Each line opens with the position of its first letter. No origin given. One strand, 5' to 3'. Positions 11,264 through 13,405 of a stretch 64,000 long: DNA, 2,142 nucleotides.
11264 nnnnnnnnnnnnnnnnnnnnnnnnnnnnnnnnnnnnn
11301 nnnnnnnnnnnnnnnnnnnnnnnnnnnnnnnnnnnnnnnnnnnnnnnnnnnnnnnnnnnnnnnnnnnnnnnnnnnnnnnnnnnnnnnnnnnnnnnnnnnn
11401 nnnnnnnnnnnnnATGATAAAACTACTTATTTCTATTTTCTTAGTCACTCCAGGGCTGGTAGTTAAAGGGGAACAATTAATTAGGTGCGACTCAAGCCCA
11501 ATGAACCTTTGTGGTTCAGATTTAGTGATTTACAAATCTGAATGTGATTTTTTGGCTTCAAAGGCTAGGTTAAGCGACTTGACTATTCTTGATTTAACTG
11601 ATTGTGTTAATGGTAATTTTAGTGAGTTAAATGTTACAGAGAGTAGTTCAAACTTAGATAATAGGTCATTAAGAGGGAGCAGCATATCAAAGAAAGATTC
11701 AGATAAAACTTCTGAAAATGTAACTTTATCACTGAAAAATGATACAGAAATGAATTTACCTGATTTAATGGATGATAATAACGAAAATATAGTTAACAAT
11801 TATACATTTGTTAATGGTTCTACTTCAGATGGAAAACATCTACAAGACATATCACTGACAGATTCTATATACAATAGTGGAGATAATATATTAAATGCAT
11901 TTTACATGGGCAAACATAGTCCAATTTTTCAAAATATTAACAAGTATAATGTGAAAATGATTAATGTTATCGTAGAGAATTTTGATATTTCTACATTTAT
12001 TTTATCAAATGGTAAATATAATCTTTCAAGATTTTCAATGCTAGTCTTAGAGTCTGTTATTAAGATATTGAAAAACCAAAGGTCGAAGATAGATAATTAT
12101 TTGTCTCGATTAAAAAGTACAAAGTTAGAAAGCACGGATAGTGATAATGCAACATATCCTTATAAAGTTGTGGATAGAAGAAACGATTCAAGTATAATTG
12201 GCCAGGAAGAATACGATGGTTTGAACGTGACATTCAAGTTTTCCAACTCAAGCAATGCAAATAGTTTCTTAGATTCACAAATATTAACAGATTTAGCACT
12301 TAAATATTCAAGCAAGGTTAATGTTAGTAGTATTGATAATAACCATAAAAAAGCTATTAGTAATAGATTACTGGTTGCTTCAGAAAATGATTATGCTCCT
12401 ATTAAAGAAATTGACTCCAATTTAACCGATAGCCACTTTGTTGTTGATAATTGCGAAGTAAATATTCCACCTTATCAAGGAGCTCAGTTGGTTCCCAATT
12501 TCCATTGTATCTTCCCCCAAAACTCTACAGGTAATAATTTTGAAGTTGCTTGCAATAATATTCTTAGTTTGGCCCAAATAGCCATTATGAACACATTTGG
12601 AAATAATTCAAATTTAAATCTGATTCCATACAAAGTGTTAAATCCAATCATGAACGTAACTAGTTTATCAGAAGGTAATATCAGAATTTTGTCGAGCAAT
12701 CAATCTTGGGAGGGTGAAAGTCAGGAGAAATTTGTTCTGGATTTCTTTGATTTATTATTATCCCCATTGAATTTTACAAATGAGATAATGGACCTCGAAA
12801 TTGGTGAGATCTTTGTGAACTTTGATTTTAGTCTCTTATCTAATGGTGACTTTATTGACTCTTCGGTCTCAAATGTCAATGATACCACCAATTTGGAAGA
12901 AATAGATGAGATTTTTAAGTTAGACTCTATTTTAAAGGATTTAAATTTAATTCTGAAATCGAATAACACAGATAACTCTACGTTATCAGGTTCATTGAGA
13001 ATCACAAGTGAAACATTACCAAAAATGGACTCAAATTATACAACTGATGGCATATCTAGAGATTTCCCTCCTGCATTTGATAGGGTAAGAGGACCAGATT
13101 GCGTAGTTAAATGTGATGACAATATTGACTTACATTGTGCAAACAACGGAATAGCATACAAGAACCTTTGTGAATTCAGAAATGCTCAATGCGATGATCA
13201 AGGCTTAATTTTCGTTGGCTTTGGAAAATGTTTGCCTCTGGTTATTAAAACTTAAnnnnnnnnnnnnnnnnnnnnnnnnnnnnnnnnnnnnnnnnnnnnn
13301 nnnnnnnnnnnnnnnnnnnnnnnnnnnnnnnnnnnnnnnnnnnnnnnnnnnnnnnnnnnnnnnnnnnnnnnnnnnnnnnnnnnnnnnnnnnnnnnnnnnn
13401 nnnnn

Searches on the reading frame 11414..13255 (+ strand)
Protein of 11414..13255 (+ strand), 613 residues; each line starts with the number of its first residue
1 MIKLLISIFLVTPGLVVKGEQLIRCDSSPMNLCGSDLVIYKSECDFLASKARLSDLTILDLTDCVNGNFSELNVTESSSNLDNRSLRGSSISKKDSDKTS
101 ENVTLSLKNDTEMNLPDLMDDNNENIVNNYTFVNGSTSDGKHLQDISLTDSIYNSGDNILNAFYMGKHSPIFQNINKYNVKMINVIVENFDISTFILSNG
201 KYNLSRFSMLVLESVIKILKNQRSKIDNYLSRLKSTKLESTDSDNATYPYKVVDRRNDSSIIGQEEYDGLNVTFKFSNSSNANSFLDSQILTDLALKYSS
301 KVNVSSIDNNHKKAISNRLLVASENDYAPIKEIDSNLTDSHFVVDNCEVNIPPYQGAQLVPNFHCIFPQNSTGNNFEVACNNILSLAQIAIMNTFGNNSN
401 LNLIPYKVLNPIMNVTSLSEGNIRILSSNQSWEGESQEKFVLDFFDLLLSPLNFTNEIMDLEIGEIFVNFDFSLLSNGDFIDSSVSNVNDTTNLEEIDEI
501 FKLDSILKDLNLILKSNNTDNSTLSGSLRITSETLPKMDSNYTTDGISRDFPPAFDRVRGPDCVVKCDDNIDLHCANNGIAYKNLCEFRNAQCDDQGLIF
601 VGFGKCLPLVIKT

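Call 46: search_protein_families(library=pfam, proteins=[window:11414-13255:+], max_evalue=0.001)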
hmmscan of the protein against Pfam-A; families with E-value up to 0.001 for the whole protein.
window:11414-13255:+ (613 aa): 1 family
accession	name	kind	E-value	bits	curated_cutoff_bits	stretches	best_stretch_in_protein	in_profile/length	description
PF07648.20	Kazal_2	-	1.1e-05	25.9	22.8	0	574-600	14-40/48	Kazal-type serine protease inhibitor domain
